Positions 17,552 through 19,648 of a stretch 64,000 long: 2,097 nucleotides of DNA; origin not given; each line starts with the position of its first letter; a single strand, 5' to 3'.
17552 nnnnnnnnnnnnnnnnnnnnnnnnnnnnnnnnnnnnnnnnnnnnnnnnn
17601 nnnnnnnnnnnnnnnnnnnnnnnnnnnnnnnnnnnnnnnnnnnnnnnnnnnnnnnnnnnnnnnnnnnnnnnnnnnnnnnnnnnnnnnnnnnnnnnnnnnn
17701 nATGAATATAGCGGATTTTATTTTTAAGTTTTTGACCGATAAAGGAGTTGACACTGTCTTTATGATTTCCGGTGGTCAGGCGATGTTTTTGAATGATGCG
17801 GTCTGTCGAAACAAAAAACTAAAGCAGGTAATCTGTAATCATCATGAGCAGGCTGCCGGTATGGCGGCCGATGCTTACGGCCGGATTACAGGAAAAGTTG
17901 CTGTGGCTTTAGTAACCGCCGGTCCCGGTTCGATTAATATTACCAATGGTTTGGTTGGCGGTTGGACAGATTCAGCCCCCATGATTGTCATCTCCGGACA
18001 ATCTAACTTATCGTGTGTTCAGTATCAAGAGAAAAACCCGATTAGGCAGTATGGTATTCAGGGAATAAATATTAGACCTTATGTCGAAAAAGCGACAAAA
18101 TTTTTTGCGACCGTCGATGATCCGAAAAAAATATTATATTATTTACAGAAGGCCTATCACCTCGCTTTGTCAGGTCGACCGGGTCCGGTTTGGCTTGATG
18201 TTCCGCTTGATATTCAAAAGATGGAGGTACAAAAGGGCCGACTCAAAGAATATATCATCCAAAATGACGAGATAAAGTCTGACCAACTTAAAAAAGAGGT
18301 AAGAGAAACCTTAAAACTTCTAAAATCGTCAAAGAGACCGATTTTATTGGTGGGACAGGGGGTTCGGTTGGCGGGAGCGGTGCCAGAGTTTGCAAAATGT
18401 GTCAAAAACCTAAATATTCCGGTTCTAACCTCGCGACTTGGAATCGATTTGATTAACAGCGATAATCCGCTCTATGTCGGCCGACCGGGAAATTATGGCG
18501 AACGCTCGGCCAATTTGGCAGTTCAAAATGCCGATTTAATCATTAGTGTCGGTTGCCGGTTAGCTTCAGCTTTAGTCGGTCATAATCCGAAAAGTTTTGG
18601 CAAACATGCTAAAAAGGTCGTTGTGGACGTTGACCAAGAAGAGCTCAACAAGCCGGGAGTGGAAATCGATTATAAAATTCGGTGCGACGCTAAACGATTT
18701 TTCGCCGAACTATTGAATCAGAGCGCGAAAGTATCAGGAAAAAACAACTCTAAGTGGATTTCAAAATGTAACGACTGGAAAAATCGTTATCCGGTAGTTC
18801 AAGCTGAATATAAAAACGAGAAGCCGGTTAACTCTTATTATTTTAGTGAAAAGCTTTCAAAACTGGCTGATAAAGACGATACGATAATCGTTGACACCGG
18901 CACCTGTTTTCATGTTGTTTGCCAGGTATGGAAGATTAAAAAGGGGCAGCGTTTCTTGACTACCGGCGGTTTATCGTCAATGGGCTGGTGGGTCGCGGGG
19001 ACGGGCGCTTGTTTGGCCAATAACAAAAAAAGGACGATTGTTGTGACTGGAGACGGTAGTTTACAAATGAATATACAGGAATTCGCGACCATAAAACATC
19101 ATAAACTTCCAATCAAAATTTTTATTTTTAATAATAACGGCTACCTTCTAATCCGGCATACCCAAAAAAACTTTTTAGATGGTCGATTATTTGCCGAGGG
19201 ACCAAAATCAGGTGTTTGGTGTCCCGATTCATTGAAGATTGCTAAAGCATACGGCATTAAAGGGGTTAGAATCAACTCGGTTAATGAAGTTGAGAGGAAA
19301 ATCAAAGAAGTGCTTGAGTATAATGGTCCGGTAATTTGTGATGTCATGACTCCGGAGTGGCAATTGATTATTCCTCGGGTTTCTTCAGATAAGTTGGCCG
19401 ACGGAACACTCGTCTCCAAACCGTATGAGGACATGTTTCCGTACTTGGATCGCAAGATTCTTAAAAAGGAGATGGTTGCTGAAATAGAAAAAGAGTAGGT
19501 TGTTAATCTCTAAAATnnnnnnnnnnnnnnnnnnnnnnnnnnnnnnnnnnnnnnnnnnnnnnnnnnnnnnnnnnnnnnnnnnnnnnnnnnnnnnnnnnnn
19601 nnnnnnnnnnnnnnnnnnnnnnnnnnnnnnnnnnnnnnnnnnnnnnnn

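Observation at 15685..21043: DmpF/DmpG-like aldolase-dehydrogenase pair, ALS-like ThDP enzyme and ATP-PEPCK embedded in the middle of a glycan biosynthesis locus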

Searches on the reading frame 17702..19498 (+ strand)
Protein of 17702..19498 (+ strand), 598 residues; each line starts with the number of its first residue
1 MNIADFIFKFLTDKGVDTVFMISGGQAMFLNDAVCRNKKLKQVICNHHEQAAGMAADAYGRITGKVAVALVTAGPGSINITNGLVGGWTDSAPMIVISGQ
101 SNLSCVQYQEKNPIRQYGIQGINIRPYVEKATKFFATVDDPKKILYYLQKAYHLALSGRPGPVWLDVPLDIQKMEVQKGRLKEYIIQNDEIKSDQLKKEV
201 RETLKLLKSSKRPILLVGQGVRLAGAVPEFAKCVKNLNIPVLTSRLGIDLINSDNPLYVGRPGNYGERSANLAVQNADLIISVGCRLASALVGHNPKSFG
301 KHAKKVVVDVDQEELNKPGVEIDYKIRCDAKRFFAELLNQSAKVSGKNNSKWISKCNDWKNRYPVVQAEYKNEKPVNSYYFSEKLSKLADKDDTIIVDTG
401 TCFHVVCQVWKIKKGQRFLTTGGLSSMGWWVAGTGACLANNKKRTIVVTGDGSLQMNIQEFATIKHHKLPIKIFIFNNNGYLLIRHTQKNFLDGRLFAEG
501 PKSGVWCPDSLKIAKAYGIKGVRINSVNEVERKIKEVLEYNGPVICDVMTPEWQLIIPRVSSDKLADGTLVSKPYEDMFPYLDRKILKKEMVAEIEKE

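Call 3: search_protein_families(library=pfam, proteins=[window:17702-19498:+])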
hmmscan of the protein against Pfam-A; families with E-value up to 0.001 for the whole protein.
window:17702-19498:+ (598 aa): 3 families
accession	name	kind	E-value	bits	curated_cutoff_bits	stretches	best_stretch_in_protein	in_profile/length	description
PF02775.26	TPP_enzyme_C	-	4.8e-35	121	21.9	1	398-548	1-151/151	Thiamine pyrophosphate enzyme, C-terminal TPP binding domain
PF00205.28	TPP_enzyme_M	-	3.1e-31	108.4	30.4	1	201-337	2-137/137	Thiamine pyrophosphate enzyme, central domain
PF02776.23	TPP_enzyme_N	-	1.8e-30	105.6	26.8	1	1-107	1-106/119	Thiamine pyrophosphate enzyme, N-terminal TPP binding domain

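Call 5: search_protein_families(library=ncbifam, proteins=[window:17702-19498:+], max_evalue=0.00001)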
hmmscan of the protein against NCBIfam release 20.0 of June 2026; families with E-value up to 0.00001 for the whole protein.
window:17702-19498:+ (598 aa): 51 families (the best 25 are shown)
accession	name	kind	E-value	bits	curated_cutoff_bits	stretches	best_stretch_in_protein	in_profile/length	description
TIGR00118.1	acolac_lg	equivalog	2.5e-112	376.1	538.35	1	2-561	2-545/557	biosynthetic-type acetolactate synthase large subunit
NF004710.0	PRK06048.1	equivalog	1.6e-103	347.1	976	1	1-561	8-548/561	acetolactate synthase large subunit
NF006524.0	PRK08978.1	equivalog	2.9e-101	339.4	738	1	1-562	1-536/548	acetolactate synthase 2 catalytic subunit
NF004919.0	PRK06276.1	equivalog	3.5e-99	332.7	866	1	2-551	2-539/582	acetolactate synthase large subunit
NF005228.0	PRK06725.1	equivalog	5.3e-99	331.9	991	1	4-569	19-564/571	acetolactate synthase large subunit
NF006016.1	PRK08155.1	equivalog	2.7e-95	319.9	870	1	3-560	5-542/554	acetolactate synthase large subunit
NF005824.0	PRK07710.1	equivalog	2.3e-93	313.5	976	1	4-563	20-561/573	acetolactate synthase large subunit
NF005651.0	PRK07418.1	subfamily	4.5e-93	312.5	942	1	5-560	23-569/617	acetolactate synthase large subunit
NF006319.0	PRK08527.1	equivalog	1e-91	308.1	905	1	2-563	5-551/565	acetolactate synthase large subunit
NF005584.0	PRK07282.1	equivalog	1.1e-91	308.1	970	1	4-566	13-556/566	acetolactate synthase large subunit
NF005860.0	PRK07789.1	equivalog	1.6e-90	304.2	881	1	4-565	37-593/615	acetolactate synthase large subunit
NF005058.0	PRK06466.1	equivalog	3.3e-89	299.9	951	1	4-553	7-550/574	acetolactate synthase 3 large subunit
NF006581.0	PRK09107.1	equivalog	1.3e-88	297.8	974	1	2-572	12-575/595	acetolactate synthase 3 large subunit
NF005409.0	PRK06965.1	equivalog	3.6e-86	289.9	1035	1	4-562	24-573/587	acetolactate synthase 3 catalytic subunit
NF006525.0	PRK08979.1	equivalog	1.6e-77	261.2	1084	1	4-554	7-549/572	acetolactate synthase 3 large subunit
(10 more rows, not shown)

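Call 7: find_homologous_proteins(query=window:17702-19498:+, max_evalue=1e-20)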
Query window:17702-19498:+ (598 aa): 7853 proteins with E <= 1e-20 among 8000 candidates; the best 120 are listed.
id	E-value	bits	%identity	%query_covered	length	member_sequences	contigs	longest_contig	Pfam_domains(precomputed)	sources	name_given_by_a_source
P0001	0.0e+0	1373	100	100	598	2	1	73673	PF02775.27,PF02776.24,PF00205.29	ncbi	-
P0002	0.0e+0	1168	83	100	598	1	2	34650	PF02775.27,PF02776.24,PF00205.29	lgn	-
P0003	0.0e+0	1152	83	99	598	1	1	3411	PF02775.27,PF02776.24,PF00205.29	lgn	-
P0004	0.0e+0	1134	81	100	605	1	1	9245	PF02775.27,PF02776.24,PF00205.29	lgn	-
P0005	0.0e+0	1060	76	99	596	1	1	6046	PF02775.27,PF02776.24,PF00205.29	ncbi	ncbi:MAG: thiamine pyrophosphate-binding protein [Elusimicrobiota bacterium]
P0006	0.0e+0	1046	76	99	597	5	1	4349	PF02775.27,PF02776.24,PF00205.29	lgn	-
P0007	0.0e+0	1040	75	99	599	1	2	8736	PF02775.27,PF02776.24,PF00205.29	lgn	-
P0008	0.0e+0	1037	74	100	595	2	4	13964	PF02775.27,PF02776.24,PF00205.29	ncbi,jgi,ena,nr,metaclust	ncbi:MAG: hypothetical protein A2539_04990 [Elusimicrobia bacterium RIFOXYD2_FULL_34_15]|nr:MAG: hyp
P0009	0.0e+0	1035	74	99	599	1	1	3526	PF02775.27,PF02776.24,PF00205.29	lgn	-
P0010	0.0e+0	1025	73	100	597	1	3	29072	PF02775.27,PF02776.24,PF00205.29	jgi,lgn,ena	-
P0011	0.0e+0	1022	74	99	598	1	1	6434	PF02775.27,PF02776.24,PF00205.29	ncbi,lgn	-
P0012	0.0e+0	1020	73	99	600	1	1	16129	PF02775.27,PF02776.24,PF00205.29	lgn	-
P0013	0.0e+0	1020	72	99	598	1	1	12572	PF02775.27,PF02776.24,PF00205.29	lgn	-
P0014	0.0e+0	1018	74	100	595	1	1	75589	PF02775.27,PF02776.24,PF00205.29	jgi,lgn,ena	-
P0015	0.0e+0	1016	72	99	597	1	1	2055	PF02775.27,PF02776.24,PF00205.29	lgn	-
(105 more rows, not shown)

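Call 8: search_solved_structures(query=window:17702-19498:+, max_evalue=1e-20)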
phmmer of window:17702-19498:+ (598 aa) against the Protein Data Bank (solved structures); distinct sequences matched with E-value up to 1e-20: 95 (the best 60 are shown).
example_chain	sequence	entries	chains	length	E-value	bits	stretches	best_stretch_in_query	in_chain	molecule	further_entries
8rph_A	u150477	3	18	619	8.4e-129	433.9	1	2-594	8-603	Thiamine pyrophosphate-binding protein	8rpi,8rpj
5ahk_A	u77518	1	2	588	4.5e-69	236.7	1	2-561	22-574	ACETOLACTATE SYNTHASE II, LARGE SUBUNIT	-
1jsc_A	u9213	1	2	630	2.8e-66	227.5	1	9-563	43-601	ACETOHYDROXY-ACID SYNTHASE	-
6u9d_A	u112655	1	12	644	3.1e-66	227.3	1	9-563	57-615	Acetolactate synthase catalytic subunit, mitochondrial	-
1n0h_A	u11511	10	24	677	3.6e-66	227.1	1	9-563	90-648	Acetolactate synthase | Acetolactate synthase, mitochondrial | Acetolactate synthase catalytic subunit, mitochondrial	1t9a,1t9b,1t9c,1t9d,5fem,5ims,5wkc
3e9y_A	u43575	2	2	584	1.1e-65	225.5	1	4-563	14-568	Acetolactate synthase, chloroplastic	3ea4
7u25_A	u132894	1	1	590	2.2e-65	224.5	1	4-563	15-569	Acetolactate synthase, chloroplastic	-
7stq_A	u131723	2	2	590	3.1e-65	224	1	4-563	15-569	Acetolactate synthase, chloroplastic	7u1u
7tzz_A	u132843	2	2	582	3.4e-65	223.9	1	4-563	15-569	Acetolactate synthase, chloroplastic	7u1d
6u9h_A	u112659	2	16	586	4e-65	223.7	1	4-563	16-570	Acetolactate synthase, chloroplastic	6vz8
1ybh_A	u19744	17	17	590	4e-65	223.6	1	4-563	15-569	Acetolactate synthase, chloroplast | Acetolactate synthase | Acetolactate synthase, chloroplastic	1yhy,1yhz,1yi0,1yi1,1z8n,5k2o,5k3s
8et5_A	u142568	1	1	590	7.5e-65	222.8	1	4-562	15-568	Acetolactate synthase, chloroplastic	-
6lpi_A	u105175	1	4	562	1e-64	222.3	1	4-560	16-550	Acetolactate synthase isozyme 1 large subunit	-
6dek_A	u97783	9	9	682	6.5e-57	196.6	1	11-569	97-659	Acetolactate synthase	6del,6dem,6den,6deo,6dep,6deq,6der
9yjz_A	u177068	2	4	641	1.9e-56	195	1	10-563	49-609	Acetolactate synthase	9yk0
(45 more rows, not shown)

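Call 10: find_encoding_contigs(protein=P0001, flank=10000, max_places=3)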
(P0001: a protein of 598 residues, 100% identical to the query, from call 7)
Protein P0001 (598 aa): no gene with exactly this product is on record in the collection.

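Call 21: find_related_loci(query=A1, collection=genome_contigs, flank=10000)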
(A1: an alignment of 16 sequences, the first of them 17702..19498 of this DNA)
Query A1 (598 aa) in genome_contigs; peptide patterns used: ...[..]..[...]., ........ (x = any residue, [..] = any of these).
180 stretches matched a pattern; 140 encode a relative of the query (tblastn E <= 1e-3); the best 80 are kept; 80 distinct loci.
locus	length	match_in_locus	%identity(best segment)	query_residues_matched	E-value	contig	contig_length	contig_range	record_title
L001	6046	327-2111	76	1-594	0e+0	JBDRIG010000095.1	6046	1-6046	MAG: Elusimicrobiota bacterium isolate MEGAHIT-group-1.573 k141_10338830, whole genome shotgun sequence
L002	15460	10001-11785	75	1-596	0e+0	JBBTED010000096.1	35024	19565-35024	MAG: Candidatus Firestonebacteria bacterium isolate H52-bin162_1 H52_bin162_1_000000000096, whole genome shotgun sequenc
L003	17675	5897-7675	74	1-594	0e+0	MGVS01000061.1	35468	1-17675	MAG: Elusimicrobia bacterium RIFOXYD2_FULL_34_15 rifoxyd2_full_scaffold_284, whole genome shotgun sequence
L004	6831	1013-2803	74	1-598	0e+0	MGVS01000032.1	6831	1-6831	MAG: Elusimicrobia bacterium RIFOXYD2_FULL_34_15 rifoxyd2_full_scaffold_2047, whole genome shotgun sequence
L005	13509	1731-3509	73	1-594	0e+0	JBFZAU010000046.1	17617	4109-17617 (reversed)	MAG: Candidatus Omnitrophota bacterium isolate PPR_0475 PPR_0475.fa_k121_903973, whole genome shotgun sequence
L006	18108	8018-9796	72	1-594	0e+0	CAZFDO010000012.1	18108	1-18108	MAG TPA_asm: uncultured Clostridia bacterium isolate SRP256446_co1_94 genome assembly, contig: NODE_1066_length_18108_co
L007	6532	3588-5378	72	1-598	0e+0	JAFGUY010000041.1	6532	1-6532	MAG: Candidatus Omnitrophota bacterium isolate ZodW_Metabat.114 k87_5218280, whole genome shotgun sequence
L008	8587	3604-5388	72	1-597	0e+0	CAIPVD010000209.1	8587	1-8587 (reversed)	MAG: uncultured delta proteobacterium isolate AlinenLipids_bin-3264 genome assembly, contig: bin-3264:209/379, whole gen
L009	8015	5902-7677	72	1-592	0e+0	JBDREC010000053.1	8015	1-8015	MAG: Pseudomonadota bacterium isolate MEGAHIT-group-1.295 k141_6479346, whole genome shotgun sequence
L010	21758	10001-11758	72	1-585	0e+0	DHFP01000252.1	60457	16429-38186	MAG TPA_asm: Clostridiales bacterium UBA4821 UBA4821_contig_27686, whole genome shotgun sequence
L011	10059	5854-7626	71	1-592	0e+0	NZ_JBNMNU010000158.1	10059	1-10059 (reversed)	MAG: Clostridium sp. isolate 3300053697_61 Ga0535652_0009184, whole genome shotgun sequence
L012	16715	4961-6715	71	1-592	0e+0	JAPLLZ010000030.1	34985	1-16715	MAG: Candidatus Omnitrophota bacterium isolate LacPavin_0419_WC90_MAG_39_8 LacPavin_0419_WC90_scaffold_44274, whole geno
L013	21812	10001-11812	70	1-594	0e+0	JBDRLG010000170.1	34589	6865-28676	MAG: Candidatus Omnitrophota bacterium isolate MEGAHIT-group-1.764 k141_9691076, whole genome shotgun sequence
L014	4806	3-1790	69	3-598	0e+0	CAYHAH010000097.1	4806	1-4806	MAG TPA_asm: uncultured bacterium isolate ERP119294_co2_508 genome assembly, contig: k141_3124971, whole genome shotgun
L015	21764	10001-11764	70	1-589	0e+0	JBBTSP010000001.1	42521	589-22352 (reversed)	MAG: Patescibacteria group bacterium isolate H41-bin142_1 H41_bin142_1_000000000001, whole genome shotgun sequence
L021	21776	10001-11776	68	1-592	0e+0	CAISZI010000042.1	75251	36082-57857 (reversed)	Candidatus Wirthbacteria bacterium isolate AlinenLipids_bin-4622 genome assembly, contig: bin-4622:42/66, whole genome s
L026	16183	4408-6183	66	1-593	0e+0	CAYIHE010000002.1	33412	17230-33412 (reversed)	MAG TPA_asm: uncultured Gammaproteobacteria bacterium isolate ERP119705_co20_215 genome assembly, contig: NODE_1103_leng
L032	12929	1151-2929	66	1-594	0e+0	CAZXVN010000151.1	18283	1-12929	MAG TPA_asm: uncultured Lentisphaeraceae bacterium isolate binchicken_co18_76 genome assembly, contig: k141_4327058, who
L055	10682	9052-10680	69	1-543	0e+0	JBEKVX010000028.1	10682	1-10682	MAG: Candidatus Staskawiczbacteria bacterium isolate SPRUCE 614 SPRUCE_614_28, whole genome shotgun sequence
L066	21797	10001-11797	61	1-594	0e+0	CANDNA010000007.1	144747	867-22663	MAG TPA_asm: uncultured Clostridia bacterium isolate ERR6760101_bin.32_metawrap_v1.3_MAG genome assembly, contig: ERZ128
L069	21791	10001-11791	62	1-597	0e+0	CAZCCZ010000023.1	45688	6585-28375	MAG TPA_asm: uncultured Oscillospiraceae bacterium isolate SRP192927_co3_319 genome assembly, contig: NODE_1353_length_4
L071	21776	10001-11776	64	1-592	0e+0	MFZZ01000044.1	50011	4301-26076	MAG: Candidatus Roizmanbacteria bacterium RIFCSPHIGHO2_12_FULL_38_13 rifcsphigho2_12_scaffold_884, whole genome shotgun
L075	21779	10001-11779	65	1-594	0e+0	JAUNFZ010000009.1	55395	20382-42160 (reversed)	MAG: Eubacteriales bacterium isolate S26M_St_22 NODE_396_length_55395_cov_11.548211, whole genome shotgun sequence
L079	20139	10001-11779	60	1-595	0e+0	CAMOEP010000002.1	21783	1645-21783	MAG: uncultured Ruminococcus sp. isolate SRR873602_bin.114_metaWRAP_v1.3_MAG genome assembly, contig: NODE_4374_length_2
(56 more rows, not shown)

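Call 25: find_encoding_contigs(protein=P0002, flank=10000, max_places=2)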
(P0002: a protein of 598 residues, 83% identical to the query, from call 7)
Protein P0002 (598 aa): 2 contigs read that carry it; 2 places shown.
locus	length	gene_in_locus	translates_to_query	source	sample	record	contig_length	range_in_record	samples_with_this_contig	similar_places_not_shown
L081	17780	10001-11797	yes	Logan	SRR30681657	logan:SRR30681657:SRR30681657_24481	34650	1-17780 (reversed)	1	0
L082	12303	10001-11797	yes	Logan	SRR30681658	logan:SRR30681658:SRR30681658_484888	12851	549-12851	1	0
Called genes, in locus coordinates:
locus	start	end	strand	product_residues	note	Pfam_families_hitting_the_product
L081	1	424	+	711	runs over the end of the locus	PF09586:YfhO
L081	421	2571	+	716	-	PF09586:YfhO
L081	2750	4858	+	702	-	-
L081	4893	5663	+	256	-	PF00483:NTP_transferase, PF12804:NTP_transf_3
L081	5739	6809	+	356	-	PF01370:Epimerase, PF02719:Polysacc_synt_2, PF04321:RmlD_sub_bind, PF01073:3Beta_HSD, PF16363:GDP_Man_Dehyd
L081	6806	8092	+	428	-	PF01041:DegT_DnrJ_EryC1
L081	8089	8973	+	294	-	PF09290:AcetDehyd-dimer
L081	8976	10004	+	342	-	PF00682:HMGL-like, PF07836:DmpG_comm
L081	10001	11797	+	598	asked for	PF02776:TPP_enzyme_N, PF00205:TPP_enzyme_M, PF02775:TPP_enzyme_C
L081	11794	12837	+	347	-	PF01073:3Beta_HSD, PF01370:Epimerase, PF02719:Polysacc_synt_2 (faint), PF16363:GDP_Man_Dehyd, PF07993:NAD_binding_4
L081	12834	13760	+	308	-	PF05050:Methyltransf_21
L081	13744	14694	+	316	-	PF00535:Glycos_transf_2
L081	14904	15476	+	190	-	-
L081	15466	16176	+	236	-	PF08843:AbiEii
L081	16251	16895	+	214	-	PF13338:AbiEi_4 (weak)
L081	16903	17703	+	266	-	PF08843:AbiEii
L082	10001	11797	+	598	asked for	PF02776:TPP_enzyme_N, PF00205:TPP_enzyme_M, PF02775:TPP_enzyme_C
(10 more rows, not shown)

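Call 38: search_protein_families(library=ncbifam, proteins=[L081:4893-5663:+, L081:5739-6809:+, L081:12834-13760:+], max_evalue=1e-10)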
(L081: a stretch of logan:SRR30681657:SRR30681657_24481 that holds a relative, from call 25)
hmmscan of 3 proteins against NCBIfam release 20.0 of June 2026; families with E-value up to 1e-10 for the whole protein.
L081:4893-5663:+ (256 aa): 8 families
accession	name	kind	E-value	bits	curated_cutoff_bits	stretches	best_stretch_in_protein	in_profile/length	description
TIGR02623.1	G1P_cyt_trans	equivalog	3.4e-115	383.9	300.25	1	1-255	1-255/255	glucose-1-phosphate cytidylyltransferase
TIGR03992.1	Arch_glmU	subfamily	1.8e-24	86.4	292.1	1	1-230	1-212/393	bifunctional sugar-1-phosphate nucleotidylyltransferase/acetyltransferase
NF052502.1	man1P_GTase_Rv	exception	2.2e-22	79.4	440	1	2-234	2-219/352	mannose-1-phosphate guanylyltransferase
NF049965.1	GlMnHpPGnyltfHddC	equivalog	3.6e-22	79.1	300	1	1-68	1-68/221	D-glycero-D-manno-heptose 1-phosphate guanosyltransferase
NF041313.1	UDPGP_AglF_Halo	equivalog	1.1e-18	67.5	400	1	1-64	1-64/234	UTP--glucose-1-phosphate uridylyltransferase AglF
NF041173.1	Sug_nt_acttase_Thmprot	equivalog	7.1e-18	64.7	600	1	1-234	1-216/405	bifunctional sugar-1-phosphate nucleotidylyltransferase/acetyltransferase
NF045761.1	NAMPUrTaseMurU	equivalog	2.3e-14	53.8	250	1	1-231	1-213/226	N-acetylmuramate alpha-1-phosphate uridylyltransferase MurU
TIGR02091.1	glgC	equivalog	8.8e-12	44.8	424.9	1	3-230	3-244/364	glucose-1-phosphate adenylyltransferase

L081:5739-6809:+ (356 aa): 8 families
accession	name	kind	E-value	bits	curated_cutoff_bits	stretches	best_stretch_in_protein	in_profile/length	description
TIGR02622.1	CDP_4_6_dhtase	equivalog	2.6e-137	457.7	278.45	1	6-354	1-351/352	CDP-glucose 4,6-dehydratase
TIGR01181.1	dTDP_gluc_dehyt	equivalog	1e-29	103.7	365.1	1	11-335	1-313/321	dTDP-glucose 4,6-dehydratase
TIGR04180.1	EDH_00030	hypoth_equivalog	1e-23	83.9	475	1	12-320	1-296/297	NAD-dependent 4,6-dehydratase LegB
TIGR01179.1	galE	equivalog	3e-21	75.6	262.3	1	11-335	1-327/332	UDP-glucose 4-epimerase GalE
TIGR01472.1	gmd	equivalog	3.4e-19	69.3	415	1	10-170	1-169/342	GDP-mannose 4,6-dehydratase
NF007582.0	PRK10217.1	equivalog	4.9e-18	65.3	698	1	10-335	2-333/355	dTDP-glucose 4,6-dehydratase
NF007490.0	PRK10084.1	subfamily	3.9e-14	52.4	649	1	11-336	2-337/361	dTDP-glucose 4,6-dehydratase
NF007956.0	PRK10675.1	subfamily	6.6e-12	45.2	394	0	11-163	2-156/338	UDP-glucose 4-epimerase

L081:12834-13760:+ (308 aa): 1 family
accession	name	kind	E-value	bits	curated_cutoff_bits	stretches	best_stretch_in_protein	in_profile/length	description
TIGR01444.1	fkbM_fam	subfamily_domain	1e-26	94.1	37.7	1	104-244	1-142/143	FkbM family methyltransferase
